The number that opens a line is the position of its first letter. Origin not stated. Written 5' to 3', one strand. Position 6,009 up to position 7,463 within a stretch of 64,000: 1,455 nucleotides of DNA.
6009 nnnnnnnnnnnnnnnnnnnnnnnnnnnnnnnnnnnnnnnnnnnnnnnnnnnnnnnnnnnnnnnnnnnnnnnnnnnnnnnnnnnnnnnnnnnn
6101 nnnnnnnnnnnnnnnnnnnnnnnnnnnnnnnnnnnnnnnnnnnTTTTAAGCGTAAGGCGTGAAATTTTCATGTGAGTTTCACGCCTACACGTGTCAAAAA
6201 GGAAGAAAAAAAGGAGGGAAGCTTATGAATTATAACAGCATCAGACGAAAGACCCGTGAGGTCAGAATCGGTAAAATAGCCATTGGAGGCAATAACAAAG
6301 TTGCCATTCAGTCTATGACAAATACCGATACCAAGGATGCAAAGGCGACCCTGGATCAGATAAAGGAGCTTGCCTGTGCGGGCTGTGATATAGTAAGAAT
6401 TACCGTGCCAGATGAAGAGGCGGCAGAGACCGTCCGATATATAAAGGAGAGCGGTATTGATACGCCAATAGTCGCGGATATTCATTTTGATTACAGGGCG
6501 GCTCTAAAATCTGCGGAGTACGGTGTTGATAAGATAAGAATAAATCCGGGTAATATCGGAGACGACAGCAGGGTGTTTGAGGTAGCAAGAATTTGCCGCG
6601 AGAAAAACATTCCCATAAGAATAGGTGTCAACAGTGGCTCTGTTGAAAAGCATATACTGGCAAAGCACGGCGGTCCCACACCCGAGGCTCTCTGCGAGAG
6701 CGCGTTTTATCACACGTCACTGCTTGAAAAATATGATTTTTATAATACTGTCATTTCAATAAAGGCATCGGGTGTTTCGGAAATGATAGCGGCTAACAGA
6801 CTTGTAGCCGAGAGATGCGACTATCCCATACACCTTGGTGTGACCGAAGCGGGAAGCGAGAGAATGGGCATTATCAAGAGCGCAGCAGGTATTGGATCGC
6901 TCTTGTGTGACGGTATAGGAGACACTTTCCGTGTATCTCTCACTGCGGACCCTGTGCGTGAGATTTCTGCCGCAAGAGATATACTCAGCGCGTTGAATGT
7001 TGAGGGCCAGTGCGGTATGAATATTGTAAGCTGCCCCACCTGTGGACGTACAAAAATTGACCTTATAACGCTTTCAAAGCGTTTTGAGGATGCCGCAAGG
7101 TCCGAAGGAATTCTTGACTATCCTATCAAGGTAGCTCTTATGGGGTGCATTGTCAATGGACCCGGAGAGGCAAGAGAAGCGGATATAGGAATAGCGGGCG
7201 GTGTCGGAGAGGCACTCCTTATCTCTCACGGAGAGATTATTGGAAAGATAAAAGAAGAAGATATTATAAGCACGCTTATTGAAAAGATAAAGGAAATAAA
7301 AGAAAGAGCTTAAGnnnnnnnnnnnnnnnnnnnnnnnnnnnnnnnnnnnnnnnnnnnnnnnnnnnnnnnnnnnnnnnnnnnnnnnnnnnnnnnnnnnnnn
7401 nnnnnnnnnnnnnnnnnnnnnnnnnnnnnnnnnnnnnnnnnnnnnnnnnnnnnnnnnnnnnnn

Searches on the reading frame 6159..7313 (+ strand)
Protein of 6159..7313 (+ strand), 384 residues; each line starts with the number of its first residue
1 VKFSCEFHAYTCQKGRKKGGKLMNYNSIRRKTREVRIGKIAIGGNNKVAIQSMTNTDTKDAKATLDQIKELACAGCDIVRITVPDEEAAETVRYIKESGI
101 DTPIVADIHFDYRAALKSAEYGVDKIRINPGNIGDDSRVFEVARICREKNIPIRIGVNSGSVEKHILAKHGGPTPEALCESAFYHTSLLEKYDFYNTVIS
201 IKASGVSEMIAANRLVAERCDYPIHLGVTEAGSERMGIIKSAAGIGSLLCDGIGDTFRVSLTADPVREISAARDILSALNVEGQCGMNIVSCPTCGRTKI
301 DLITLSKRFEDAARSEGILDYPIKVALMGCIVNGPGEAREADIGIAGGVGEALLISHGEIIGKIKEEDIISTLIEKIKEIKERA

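Call 66: search_protein_families(library=pfam, proteins=[window:6159-7313:+], max_evalue=0.00001)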
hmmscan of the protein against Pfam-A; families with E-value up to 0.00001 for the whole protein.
window:6159-7313:+ (384 aa): 1 family
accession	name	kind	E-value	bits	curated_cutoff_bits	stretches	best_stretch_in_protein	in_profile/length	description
PF04551.19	GcpE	-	9.3e-142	472.5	32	1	32-379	1-343/343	GcpE protein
